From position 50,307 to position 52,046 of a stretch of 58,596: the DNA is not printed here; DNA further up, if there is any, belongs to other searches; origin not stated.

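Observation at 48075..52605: Candidate amino-sugar or aminocyclitol pathway: DegT aminotransferase, AraC regulator, AAC(3)-TIM-barrel fusion and cyclase-like protein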

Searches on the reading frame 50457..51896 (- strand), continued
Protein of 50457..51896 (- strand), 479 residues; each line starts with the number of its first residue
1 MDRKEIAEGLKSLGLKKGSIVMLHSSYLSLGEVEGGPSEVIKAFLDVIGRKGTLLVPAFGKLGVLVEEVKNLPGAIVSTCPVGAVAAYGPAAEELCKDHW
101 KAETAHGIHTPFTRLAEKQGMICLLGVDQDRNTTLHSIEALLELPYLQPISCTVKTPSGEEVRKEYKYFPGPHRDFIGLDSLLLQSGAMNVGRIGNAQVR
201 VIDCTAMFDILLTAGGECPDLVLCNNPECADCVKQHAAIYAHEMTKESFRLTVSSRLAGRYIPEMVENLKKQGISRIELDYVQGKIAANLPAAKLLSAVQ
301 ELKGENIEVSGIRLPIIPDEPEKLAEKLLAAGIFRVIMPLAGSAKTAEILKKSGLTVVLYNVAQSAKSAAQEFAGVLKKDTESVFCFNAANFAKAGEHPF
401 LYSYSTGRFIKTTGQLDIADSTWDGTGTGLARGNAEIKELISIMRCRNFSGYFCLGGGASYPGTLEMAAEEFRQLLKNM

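Call 15: find_encoding_contigs(protein=P0072, flank=10000, max_places=2)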
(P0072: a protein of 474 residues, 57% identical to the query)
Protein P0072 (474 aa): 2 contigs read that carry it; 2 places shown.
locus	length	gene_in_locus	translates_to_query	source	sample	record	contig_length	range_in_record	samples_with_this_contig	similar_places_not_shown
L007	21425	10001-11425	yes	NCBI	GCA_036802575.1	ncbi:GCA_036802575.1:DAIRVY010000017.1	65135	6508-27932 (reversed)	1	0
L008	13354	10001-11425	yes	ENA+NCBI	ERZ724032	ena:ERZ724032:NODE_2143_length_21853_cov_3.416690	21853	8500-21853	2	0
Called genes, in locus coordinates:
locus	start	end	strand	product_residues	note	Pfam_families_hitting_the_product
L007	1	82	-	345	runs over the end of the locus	PF00266:Aminotran_5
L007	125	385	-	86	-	-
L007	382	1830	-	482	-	PF02347:GDC-P (weak), PF00266:Aminotran_5 (weak), PF21478:GcvP2_C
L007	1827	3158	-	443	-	PF02347:GDC-P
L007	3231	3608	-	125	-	PF01597:GCV_H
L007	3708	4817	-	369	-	PF01571:GCV_T, PF08669:GCV_T_C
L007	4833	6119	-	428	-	PF09861:Lar_N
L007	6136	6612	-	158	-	PF09832:DUF2059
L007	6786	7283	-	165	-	-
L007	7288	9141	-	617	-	PF01411:tRNA-synt_2c, PF07973:tRNA_SAD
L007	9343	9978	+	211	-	PF04199:Cyclase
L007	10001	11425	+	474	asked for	PF02522:Antibiotic_NAT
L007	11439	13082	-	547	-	PF13320:GH123_cat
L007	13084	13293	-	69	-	PF13377:Peripla_BP_3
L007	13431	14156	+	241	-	-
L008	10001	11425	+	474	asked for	PF02522:Antibiotic_NAT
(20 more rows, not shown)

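Call 18: search_solved_structures(query=A1, max_evalue=10, show_alignments=2)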
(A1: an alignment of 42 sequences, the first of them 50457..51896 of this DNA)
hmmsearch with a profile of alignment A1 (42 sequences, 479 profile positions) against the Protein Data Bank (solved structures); distinct sequences matched with E-value up to 10: 26.
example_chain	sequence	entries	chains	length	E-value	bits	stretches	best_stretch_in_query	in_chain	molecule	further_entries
3e4f_A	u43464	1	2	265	9.3e-32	113.4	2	61-213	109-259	Aminoglycoside N3-acetyltransferase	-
3ijw_A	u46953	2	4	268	9.7e-32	113.3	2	61-213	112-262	Aminoglycoside N3-acetyltransferase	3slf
3n0s_A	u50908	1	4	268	2.9e-30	108.5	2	61-213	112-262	Aminoglycoside N3-acetyltransferase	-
3kzl_A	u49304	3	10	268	4e-30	108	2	61-213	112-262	Aminoglycoside N3-acetyltransferase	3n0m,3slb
6mn3_A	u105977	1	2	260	3.9e-28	101.5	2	57-237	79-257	Aminoglycoside N(3)-acetyltransferase, AAC(3)-IVa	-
7lap_A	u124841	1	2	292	4.2e-27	98.1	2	63-167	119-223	Aminoglycoside N(3)-acetyltransferase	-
6mn4_A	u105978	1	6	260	1.3e-26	96.4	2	57-237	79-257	Aminoglycoside N(3)-acetyltransferase, AAC(3)-IVa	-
6mn5_A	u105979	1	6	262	1.3e-26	96.4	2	57-237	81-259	Aminoglycoside N(3)-acetyltransferase, AAC(3)-IVa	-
2nyg_A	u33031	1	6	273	2.2e-26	95.7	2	2-58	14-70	YokD protein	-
5ht0_A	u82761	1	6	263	3.8e-24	88.3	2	3-55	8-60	Aminoglycoside acetyltransferase HMB0005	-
6mn0_A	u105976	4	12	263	1.3e-22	83.3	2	3-55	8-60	Aminoglycoside N(3)-acetyltransferase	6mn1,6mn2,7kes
6mmz_A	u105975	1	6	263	1.3e-22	83.2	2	63-211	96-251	Aminoglycoside N(3)-acetyltransferase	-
3sma_A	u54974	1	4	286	3.3e-22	81.9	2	2-60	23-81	FrbF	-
6np1_A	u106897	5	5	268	5.9e-20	74.5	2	57-213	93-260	Aminoglycoside N(3)-acetyltransferase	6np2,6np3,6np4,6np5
6mb4_A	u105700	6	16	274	6.8e-20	74.3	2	62-205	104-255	Aac(3)-IIIb protein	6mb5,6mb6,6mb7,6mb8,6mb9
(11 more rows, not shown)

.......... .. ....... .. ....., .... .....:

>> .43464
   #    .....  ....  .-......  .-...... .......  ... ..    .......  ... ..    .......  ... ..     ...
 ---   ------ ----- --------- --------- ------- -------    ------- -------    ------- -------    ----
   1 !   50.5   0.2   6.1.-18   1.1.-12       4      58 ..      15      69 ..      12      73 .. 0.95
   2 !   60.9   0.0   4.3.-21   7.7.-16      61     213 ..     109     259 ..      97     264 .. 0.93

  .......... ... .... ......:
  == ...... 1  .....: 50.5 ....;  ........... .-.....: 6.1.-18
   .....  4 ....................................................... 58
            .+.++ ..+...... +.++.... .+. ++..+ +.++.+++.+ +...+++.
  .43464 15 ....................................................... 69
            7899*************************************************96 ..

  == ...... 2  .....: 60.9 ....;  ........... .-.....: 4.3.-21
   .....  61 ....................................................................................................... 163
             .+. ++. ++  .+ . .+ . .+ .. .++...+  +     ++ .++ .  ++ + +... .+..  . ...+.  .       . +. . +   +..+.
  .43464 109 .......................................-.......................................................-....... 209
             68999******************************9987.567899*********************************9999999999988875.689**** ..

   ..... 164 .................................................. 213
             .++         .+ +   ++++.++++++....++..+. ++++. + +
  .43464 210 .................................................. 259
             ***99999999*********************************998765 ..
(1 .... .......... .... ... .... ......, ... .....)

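Call 23: predict_structure(alignment_id=A1)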
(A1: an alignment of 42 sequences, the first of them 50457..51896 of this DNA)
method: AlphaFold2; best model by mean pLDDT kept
length: 479 residues; sequences in the alignment: 42
mean_pLDDT: 93.5   pTM: 0.86
mean pLDDT of the five models: 93.5, 92.0, 91.1, 90.9, 90.1
residues with pLDDT >= 90: 396; 70-90: 79; 50-70: 4; < 50: 0
segments of 3 or more residues with pLDDT < 50: none
pLDDT, mean of each block of 10 residues (from residue 1): 97 97 94 95 98 92 87 91 91 94 89 96 94 90 89 86 84 78 96 96 97 93 88 92 95 97 97 97 95 98 98 96 98 98 94 96 94 90 93 94 93 95 93 94 95 91 95 93
secondary structure, 60 per line:
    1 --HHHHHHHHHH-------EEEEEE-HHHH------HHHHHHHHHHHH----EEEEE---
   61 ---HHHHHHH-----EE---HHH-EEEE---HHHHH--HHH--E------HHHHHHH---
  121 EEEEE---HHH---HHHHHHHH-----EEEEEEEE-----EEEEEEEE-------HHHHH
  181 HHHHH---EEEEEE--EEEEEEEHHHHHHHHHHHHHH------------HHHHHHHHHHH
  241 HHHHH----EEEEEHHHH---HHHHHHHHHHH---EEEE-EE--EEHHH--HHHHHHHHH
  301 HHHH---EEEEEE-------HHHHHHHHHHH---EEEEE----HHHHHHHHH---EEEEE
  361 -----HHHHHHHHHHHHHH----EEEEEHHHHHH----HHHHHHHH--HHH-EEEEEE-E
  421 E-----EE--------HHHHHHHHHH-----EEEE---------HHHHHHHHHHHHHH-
elements in order: H3-12 E20-25 H27-30 H37-48 E53-57 H64-70 E85-88 H92-96 H111-117 E121-125 H135-142 E148-155 E161-168 H176-185 E189-194 E197-203 H204-217 H230-245 E250-254 H255-258 H262-272 E276-279 H292-304 E308-313 H321-331 E335-339 H344-352 E356-360 H366-379 E384-388 H389-394 H399-406 E413-418 H437-446 E452-455 H465-478

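Call 27: fold_search(model_id=the predicted structure, library=pdb)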
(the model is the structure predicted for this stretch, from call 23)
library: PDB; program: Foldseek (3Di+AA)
matches with E <= 10: 1767; with E <= 0.001: 116
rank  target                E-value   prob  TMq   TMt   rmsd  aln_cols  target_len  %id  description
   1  6mn3_B                2.4e-19  1.00  0.45  0.80   2.4       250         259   29  Crystal structure of aminoglycoside acetyltransferase AAC(3)-IVa, apoenzyme (released 2018-10-24)
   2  6mn5_D                8.1e-19  1.00  0.46  0.83   2.3       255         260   29  Crystal structure of aminoglycoside acetyltransferase AAC(3)-IVa, H154A mutant, in complex with gentamicin C1A (released 2018-10-24)
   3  6mn5_A                8.6e-19  1.00  0.45  0.82   2.2       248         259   29  Crystal structure of aminoglycoside acetyltransferase AAC(3)-IVa, H154A mutant, in complex with gentamicin C1A (released 2018-10-24)
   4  6mn4_A                3.4e-18  1.00  0.45  0.81   2.6       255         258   28  Crystal structure of aminoglycoside acetyltransferase AAC(3)-IVa, H154A mutant, in complex with apramycin (released 2018-10-24)
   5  3kzl_A                5.2e-18  1.00  0.41  0.71   2.8       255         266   26  Crystal structure of BA2930 mutant (H183G) in complex with AcCoA (released 2009-12-22)
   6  6mn3_A                7.7e-18  1.00  0.44  0.81   2.6       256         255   28  Crystal structure of aminoglycoside acetyltransferase AAC(3)-IVa, apoenzyme (released 2018-10-24)
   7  6mb6_C                8.6e-18  1.00  0.42  0.74   2.7       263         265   25  AAC-IIIb binary with CoASH (released 2018-11-07)
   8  3e4f_B                9.0e-18  1.00  0.41  0.74   2.6       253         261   26  Crystal structure of BA2930- a putative aminoglycoside N3-acetyltransferase from Bacillus anthracis (released 2008-08-19)
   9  3e4f_A                9.6e-18  1.00  0.41  0.72   2.8       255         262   26  Crystal structure of BA2930- a putative aminoglycoside N3-acetyltransferase from Bacillus anthracis (released 2008-08-19)
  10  6mb4_A                1.1e-17  1.00  0.42  0.74   2.4       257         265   26  Binary (sisomicin) structure of AAC-IIIb (released 2018-11-07)
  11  3n0m_A                1.3e-17  1.00  0.42  0.73   2.6       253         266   26  Crystal structure of BA2930 mutant (H183G) in complex with AcCoA (released 2010-06-09)
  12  3kzl_C                1.6e-17  1.00  0.41  0.72   2.7       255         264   26  Crystal structure of BA2930 mutant (H183G) in complex with AcCoA (released 2009-12-22)
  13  6mn0_F                1.7e-17  1.00  0.42  0.75   2.5       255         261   25  Crystal structure of meta-AAC0038, an environmental aminoglycoside resistance enzyme, H168A mutant in complex with ace (released 2018-10-24)
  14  6mb6_B                1.8e-17  1.00  0.43  0.75   2.4       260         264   25  AAC-IIIb binary with CoASH (released 2018-11-07)
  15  6mb8_B                2.1e-17  1.00  0.42  0.74   2.5       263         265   25  Apo structure of AAC-IIIb (released 2018-11-07)
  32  3sma_C                5.2e-17  1.00  0.42  0.75   2.5       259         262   23  A new N-acetyltransferase fold in the structure and mechanism of the phosphonate biosynthetic enzyme FrbF (released 2011-08-24)
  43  3sma_B                1.5e-16  1.00  0.42  0.73   2.6       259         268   22  A new N-acetyltransferase fold in the structure and mechanism of the phosphonate biosynthetic enzyme FrbF (released 2011-08-24)
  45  3sma_D                1.9e-16  1.00  0.41  0.72   2.6       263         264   22  A new N-acetyltransferase fold in the structure and mechanism of the phosphonate biosynthetic enzyme FrbF (released 2011-08-24)
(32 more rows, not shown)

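Call 29: search_protein_families(library=pfam, alignment_id=A1, max_evalue=1)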
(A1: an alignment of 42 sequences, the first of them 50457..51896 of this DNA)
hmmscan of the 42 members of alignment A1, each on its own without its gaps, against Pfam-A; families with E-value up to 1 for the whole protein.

A. member 1, window:50457-51896:- (479 aa): 1 family
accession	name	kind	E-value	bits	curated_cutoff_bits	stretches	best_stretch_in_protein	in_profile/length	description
PF02522.19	Antibiotic_NAT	-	1.1e-37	130.2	25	2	62-211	77-227/232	Aminoglycoside 3-N-acetyltransferase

B. families by the number of members that match (of 42 scanned): 31 families (the first 25 are shown)
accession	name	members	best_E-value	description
PF02522.19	Antibiotic_NAT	42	9.4e-42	Aminoglycoside 3-N-acetyltransferase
PF01261.30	AP_endonuc_2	18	2.6e-08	Xylose isomerase-like TIM barrel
PF12010.13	DUF3502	5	0.0091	Domain of unknown function (DUF3502)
PF09269.16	DUF1967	4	0.0026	Domain of unknown function (DUF1967)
PF05724.17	TPMT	3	0.014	Thiopurine S-methyltransferase (TPMT)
PF07485.16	DUF1529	2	0.068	Domain of Unknown Function (DUF1259)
PF02310.24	B12-binding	2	0.071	B12 binding domain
PF13380.12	CoA_binding_2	2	0.087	CoA binding domain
PF02679.21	ComA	2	0.11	(2R)-phospho-3-sulfolactate synthase (ComA)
PF18026.6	Exog_C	2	0.12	Endo/exonuclease (EXOG) C-terminal domain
PF07005.16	SBD_N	2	0.13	Sugar-binding N-terminal domain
PF04055.27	Radical_SAM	1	0.031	Radical SAM superfamily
PF10994.13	DUF2817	1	0.038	Protein of unknown function (DUF2817)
PF03152.21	UFD1_N1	1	0.07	Ubiquitin fusion degradation protein UFD1, N-terminal subdomain 1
PF13458.12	Peripla_BP_6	1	0.083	Periplasmic binding protein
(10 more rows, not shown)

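Call 32: find_related_loci(query=A1, collection=genome_contigs, flank=10000)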
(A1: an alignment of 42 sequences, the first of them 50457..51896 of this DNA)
Query A1 (479 aa) in genome_contigs; peptide patterns used: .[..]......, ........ (x = any residue, [..] = any of these).
309 stretches matched a pattern; 257 encode a relative of the query (tblastn E <= 1e-3); the best 80 are kept; 80 distinct loci.
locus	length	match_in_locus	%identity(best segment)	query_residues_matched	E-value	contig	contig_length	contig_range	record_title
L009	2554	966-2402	80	1-479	0e+0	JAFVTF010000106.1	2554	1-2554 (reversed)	MAG: Lentisphaeria bacterium isolate RGIG5373 Sheep_Colon-3__c920356, whole genome shotgun sequence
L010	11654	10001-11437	76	1-479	0e+0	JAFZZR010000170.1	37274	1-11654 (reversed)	MAG: Lentisphaeria bacterium isolate RGIG8244 Water_buffalos_Rumen-5__c2326694, whole genome shotgun sequence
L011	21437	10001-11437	75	1-479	0e+0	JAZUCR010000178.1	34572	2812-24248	MAG: Victivallales bacterium isolate T1900045313_YK20190002.MAGScoT_cleanbin_000070 SGB_6255_k141_494534, whole genome s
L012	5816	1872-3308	65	1-479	0e+0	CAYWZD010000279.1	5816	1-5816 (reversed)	MAG TPA_asm: uncultured Victivallales bacterium isolate SRP216815_co1_168 genome assembly, contig: NODE_19923_length_581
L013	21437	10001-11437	64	1-479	0e+0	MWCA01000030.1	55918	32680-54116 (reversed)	MAG: Lentisphaerae bacterium ADurb.Bin242 BWY31_contig000030, whole genome shotgun sequence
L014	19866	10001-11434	61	1-479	0e+0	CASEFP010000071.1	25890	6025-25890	uncultured Lentisphaeria bacterium isolate SI.B33.metabat-bins.122 genome assembly, contig: SI.B33.metabat-bins.122.fa_k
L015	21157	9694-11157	59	1-479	0e+0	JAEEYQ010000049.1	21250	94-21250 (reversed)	MAG: Lentisphaeria bacterium isolate Tb.RUG.64 k141_7830049_flag=0_multi=17.8195_len=21250, whole genome shotgun sequenc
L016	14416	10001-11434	60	1-479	0e+0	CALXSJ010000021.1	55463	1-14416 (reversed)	MAG: uncultured Victivallales bacterium isolate BRZ_DM__bin34 genome assembly, contig: BRZ_DM__NODE_893_length_55463_cov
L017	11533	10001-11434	60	1-479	0e+0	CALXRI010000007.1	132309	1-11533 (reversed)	MAG: uncultured Victivallales bacterium isolate BRZ_N__bin192 genome assembly, contig: BRZ_N__NODE_337_length_132309_cov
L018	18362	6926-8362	56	1-479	0e+0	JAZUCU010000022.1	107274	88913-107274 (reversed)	MAG: Victivallales bacterium isolate T1900045313_YK20190002.MAGScoT_cleanbin_000029 SGB_6252_k141_5434457, whole genome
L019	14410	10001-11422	56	1-479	0e+0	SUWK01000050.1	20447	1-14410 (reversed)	MAG: Lentisphaerae bacterium isolate SIG96 NODE_48958_length_20447_cov_7.860974, whole genome shotgun sequence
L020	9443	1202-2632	56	1-479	0e+0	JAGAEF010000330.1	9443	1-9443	MAG: Lentisphaeria bacterium isolate RGIG8362 Water_buffalos_Rumen.Co__c8453184, whole genome shotgun sequence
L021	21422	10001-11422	57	1-479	0e+0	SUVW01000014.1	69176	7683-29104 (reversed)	MAG: Lentisphaerae bacterium isolate SIG82 NODE_2225_length_69176_cov_2.875538, whole genome shotgun sequence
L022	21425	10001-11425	59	1-479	3e-180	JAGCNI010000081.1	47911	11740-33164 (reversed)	MAG: Lentisphaeria bacterium isolate RGIG9948 Yak_Rectum.Co__c2059976, whole genome shotgun sequence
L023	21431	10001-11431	57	1-479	6e-180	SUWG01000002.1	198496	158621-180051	MAG: Lentisphaerae bacterium isolate SIG92 NODE_1064_length_198496_cov_3.510937, whole genome shotgun sequence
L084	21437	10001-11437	48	1-479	2e-146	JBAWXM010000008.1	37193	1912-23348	MAG: Lentisphaerota bacterium isolate ELA063 MAG063_8, whole genome shotgun sequence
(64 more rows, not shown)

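Call 44: search_solved_structures(query=L084:8625-9947:+, max_evalue=1e-20)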
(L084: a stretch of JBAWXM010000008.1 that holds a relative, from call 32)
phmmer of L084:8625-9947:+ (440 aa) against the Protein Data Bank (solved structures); distinct sequences matched with E-value up to 1e-20: 51.
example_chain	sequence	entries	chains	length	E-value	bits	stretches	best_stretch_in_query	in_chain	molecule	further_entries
3bn1_A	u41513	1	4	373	1.7e-60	208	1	47-246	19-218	Perosamine synthetase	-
3dr7_A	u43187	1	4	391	2.1e-60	207.8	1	47-246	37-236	Putative perosamine synthetase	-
3dr4_A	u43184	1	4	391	9.4e-60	205.6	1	47-246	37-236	Putative perosamine synthetase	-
7b0d_A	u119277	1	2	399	4.7e-56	193.4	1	46-242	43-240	Glutamine--scyllo-inositol transaminase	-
8sng_A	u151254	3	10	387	2.4e-55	191.1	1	46-246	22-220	UDP-4-amino-4-deoxy-L-arabinose--oxoglutarate aminotransferase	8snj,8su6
1mdo_A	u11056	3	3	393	1.6e-54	188.4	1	40-246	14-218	ArnB aminotransferase | UDP-4-amino-4-deoxy-L-arabinose--oxoglutarate aminotransferase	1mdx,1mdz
4oca_A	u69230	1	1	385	1.1e-53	185.5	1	40-246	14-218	UDP-4-amino-4-deoxy-L-arabinose--oxoglutarate aminotransferase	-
3frk_A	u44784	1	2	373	1.8e-52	181.6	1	57-240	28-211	QdtB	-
7l7x_AAA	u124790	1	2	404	1.2e-50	175.6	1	45-233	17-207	DegT/DnrJ/EryC1/StrS aminotransferase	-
4lc3_A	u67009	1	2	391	1.5e-50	175.3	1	48-246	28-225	Putative UDP-4-amino-4-deoxy-l-arabinose--oxoglutarate aminotransferase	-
7n63_A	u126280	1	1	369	2.2e-49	171.4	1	51-239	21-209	Putative aminotransferase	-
7b0m_AAA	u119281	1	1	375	2.4e-49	171.3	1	45-244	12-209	Sugar aminotransferase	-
8gyh_B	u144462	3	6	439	4.5e-48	167.1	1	68-238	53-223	DegT/DnrJ/EryC1/StrS family aminotransferase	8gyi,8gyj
3uwc_A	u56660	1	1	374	1e-46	162.7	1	33-245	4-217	Nucleotide-sugar aminotransferase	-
5u1z_A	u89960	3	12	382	3.6e-46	160.8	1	62-240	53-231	Putative aminotransferase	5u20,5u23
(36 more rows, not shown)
